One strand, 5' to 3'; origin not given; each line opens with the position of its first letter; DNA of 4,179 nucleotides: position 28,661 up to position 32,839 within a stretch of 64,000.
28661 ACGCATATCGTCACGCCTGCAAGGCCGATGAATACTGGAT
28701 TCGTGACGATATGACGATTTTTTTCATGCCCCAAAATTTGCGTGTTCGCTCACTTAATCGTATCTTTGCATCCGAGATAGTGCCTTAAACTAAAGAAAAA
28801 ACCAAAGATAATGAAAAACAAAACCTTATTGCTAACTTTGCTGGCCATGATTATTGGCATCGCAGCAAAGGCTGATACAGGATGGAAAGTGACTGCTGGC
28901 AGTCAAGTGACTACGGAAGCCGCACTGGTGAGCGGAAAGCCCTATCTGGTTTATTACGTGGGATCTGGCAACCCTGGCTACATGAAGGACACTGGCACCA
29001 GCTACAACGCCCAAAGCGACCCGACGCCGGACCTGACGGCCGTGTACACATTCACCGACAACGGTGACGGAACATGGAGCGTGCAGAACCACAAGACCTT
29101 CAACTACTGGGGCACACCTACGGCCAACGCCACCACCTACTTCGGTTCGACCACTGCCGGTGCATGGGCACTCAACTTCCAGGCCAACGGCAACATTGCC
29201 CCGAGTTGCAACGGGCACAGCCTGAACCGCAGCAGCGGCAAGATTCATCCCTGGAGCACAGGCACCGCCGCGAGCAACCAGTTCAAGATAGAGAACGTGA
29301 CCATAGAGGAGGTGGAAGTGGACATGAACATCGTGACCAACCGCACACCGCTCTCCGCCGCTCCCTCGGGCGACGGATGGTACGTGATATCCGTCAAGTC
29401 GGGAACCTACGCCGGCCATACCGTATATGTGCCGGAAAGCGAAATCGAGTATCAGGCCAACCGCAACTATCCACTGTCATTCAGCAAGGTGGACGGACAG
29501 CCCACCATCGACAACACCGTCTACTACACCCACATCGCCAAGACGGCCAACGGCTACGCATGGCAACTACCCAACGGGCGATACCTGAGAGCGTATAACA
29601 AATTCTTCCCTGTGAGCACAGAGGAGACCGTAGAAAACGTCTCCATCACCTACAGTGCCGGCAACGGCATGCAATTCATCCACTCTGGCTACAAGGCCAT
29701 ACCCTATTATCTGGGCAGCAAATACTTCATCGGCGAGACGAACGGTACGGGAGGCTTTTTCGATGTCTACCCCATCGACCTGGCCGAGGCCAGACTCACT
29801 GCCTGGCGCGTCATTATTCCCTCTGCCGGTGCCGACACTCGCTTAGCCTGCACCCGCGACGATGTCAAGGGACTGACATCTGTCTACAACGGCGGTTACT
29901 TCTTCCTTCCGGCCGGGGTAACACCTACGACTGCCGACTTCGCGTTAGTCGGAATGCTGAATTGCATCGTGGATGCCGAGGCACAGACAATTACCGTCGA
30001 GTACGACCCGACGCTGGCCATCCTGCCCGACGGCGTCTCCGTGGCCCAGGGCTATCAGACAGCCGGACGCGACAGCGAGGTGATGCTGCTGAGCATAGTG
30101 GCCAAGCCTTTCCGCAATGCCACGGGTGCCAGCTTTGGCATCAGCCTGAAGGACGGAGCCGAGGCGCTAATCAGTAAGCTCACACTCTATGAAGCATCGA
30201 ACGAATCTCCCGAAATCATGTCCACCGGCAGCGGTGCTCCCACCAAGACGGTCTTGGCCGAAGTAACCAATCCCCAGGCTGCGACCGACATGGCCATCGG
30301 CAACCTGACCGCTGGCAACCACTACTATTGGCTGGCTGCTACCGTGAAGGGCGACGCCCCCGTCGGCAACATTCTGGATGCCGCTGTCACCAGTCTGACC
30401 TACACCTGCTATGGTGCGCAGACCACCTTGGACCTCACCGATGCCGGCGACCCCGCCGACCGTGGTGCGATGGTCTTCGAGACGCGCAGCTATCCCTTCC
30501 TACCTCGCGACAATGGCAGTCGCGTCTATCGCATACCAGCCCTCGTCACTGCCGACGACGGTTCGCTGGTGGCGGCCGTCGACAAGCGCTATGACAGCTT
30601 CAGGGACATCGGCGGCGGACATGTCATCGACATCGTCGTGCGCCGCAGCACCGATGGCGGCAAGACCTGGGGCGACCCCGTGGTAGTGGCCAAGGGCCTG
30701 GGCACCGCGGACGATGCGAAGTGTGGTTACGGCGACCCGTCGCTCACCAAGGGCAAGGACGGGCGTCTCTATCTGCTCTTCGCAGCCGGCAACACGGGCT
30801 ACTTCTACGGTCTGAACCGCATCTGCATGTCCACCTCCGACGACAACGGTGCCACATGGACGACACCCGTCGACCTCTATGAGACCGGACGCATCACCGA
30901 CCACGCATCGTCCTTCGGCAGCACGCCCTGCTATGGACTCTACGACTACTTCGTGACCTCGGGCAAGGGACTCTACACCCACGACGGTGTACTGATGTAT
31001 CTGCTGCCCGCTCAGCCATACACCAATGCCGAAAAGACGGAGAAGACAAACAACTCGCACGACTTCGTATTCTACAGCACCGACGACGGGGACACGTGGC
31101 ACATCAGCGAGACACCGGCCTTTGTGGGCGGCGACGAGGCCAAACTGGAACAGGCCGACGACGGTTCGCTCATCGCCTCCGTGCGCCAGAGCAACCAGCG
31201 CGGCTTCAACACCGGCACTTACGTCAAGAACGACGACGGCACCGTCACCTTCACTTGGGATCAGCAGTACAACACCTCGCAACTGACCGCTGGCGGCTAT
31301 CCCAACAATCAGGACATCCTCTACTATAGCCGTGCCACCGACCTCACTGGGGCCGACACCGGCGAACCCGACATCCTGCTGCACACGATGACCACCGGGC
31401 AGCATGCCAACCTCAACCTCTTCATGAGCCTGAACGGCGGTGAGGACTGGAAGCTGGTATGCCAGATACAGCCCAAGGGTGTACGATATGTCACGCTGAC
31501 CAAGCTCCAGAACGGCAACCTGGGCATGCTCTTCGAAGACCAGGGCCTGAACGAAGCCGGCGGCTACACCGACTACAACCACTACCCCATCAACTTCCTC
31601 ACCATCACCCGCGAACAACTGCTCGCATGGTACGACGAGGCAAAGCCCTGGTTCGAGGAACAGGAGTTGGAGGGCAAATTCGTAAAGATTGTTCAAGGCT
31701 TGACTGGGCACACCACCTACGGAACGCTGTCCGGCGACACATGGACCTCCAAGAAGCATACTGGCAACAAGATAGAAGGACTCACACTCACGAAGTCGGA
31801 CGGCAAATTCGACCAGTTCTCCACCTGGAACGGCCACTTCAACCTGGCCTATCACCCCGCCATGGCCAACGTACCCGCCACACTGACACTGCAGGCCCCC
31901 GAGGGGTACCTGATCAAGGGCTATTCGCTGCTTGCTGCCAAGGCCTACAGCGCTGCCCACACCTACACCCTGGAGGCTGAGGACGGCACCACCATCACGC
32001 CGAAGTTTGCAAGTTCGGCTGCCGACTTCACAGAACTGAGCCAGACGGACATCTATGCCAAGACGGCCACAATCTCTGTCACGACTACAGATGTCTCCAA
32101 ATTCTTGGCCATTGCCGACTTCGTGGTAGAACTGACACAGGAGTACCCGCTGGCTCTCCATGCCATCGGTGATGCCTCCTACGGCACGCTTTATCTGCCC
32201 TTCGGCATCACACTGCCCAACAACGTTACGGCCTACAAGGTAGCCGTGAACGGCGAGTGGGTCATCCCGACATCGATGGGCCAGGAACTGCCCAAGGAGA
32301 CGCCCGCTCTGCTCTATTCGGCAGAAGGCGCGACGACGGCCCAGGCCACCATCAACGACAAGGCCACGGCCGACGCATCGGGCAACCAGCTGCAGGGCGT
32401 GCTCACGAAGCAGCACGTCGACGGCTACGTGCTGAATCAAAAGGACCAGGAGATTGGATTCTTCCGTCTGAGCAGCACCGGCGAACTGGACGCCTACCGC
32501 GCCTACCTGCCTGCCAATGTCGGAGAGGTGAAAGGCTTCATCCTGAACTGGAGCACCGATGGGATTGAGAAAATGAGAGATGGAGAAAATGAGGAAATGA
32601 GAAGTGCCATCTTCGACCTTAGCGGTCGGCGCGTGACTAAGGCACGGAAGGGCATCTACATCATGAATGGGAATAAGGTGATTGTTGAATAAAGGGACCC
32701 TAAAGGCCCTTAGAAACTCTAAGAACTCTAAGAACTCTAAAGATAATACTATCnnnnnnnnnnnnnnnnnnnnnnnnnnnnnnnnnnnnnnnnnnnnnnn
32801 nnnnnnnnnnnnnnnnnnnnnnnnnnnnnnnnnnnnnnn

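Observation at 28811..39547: Tandem giant T9SS-tailed sialidases, one a GH20 hexosaminidase-GH33 sialidase fusion of 2195 aa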

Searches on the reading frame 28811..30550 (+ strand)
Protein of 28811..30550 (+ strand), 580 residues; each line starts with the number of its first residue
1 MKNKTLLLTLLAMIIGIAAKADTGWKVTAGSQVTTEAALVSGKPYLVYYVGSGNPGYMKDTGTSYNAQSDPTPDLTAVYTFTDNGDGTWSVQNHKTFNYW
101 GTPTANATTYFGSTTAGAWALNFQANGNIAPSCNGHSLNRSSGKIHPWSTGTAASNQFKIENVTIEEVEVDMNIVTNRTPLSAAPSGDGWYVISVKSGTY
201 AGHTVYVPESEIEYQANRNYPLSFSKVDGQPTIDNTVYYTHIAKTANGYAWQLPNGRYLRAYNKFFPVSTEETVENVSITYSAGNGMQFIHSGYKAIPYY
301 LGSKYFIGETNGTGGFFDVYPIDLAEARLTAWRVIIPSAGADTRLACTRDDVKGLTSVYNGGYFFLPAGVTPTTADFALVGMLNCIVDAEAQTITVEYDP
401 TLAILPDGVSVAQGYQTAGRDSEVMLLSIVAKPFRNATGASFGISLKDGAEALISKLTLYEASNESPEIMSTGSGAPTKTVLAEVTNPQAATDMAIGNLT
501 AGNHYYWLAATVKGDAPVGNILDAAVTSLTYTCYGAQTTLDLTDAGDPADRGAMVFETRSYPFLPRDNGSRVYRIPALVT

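Call 13: search_protein_families(library=pfam, proteins=[window:28811-30550:+], max_evalue=10)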
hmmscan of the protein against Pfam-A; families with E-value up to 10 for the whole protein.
window:28811-30550:+ (580 aa): 0 families

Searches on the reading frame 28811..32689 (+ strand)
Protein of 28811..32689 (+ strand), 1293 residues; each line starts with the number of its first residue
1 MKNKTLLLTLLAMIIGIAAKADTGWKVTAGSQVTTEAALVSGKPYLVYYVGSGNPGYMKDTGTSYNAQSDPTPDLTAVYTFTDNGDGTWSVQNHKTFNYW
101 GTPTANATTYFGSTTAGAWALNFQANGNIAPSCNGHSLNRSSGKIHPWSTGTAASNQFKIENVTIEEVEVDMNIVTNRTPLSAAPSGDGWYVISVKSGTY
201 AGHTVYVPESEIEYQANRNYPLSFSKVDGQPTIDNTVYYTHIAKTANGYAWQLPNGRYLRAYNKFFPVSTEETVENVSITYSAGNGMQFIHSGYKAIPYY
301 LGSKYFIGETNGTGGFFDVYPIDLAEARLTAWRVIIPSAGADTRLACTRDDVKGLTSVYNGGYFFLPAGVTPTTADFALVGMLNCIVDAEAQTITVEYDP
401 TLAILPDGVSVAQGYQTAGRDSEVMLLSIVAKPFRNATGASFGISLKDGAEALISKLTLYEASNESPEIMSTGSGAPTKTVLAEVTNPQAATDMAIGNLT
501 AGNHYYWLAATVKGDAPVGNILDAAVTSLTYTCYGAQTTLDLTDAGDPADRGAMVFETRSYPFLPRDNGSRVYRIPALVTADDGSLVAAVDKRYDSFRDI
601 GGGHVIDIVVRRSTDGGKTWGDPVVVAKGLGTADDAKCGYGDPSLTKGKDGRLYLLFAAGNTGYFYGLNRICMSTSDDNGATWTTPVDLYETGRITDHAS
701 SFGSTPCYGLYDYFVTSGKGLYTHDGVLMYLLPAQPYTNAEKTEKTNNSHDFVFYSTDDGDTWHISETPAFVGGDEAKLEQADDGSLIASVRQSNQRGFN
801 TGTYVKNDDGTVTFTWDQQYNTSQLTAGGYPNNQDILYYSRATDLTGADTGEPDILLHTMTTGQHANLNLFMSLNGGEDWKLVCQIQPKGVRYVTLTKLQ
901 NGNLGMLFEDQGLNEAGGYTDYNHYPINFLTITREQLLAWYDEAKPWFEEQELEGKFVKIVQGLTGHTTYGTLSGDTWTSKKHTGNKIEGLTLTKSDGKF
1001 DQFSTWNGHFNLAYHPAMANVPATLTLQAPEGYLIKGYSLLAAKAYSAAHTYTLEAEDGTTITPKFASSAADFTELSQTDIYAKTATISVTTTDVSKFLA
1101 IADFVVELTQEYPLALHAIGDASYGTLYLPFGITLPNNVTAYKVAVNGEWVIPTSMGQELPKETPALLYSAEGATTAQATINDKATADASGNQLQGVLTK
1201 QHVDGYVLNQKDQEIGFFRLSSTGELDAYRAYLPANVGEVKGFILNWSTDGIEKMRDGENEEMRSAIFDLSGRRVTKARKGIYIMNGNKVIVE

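Call 5: search_protein_families(library=pfam, proteins=[window:28811-32689:+], max_evalue=0.01)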
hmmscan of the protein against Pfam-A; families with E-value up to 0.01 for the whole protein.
window:28811-32689:+ (1293 aa): 2 families
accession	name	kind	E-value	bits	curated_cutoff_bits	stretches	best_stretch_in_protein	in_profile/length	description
PF13088.12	BNR_2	-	1.8e-15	57.5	31.4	1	607-905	17-276/277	BNR repeat-like domain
PF13859.12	BNR_3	-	9.4e-10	38.8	27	1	575-788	1-188/308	BNR repeat-like domain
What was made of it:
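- On GH33 (ORF1 domain, aa 560-925): PF13088 at 57.5 bits against 31.4 (call 5).
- Checked: ORF1 has BNR_2 (57.5 bits) (call 5).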

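Call 6: search_protein_families(library=ncbifam, proteins=[window:28811-32689:+], max_evalue=0.01)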
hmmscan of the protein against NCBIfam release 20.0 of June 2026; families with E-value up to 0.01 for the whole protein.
window:28811-32689:+ (1293 aa): 1 family
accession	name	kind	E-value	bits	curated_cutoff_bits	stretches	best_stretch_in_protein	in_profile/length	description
NF052328.1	NeuramTDE0471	equivalog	3.6e-25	88.7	900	1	572-824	139-382/538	neuraminidase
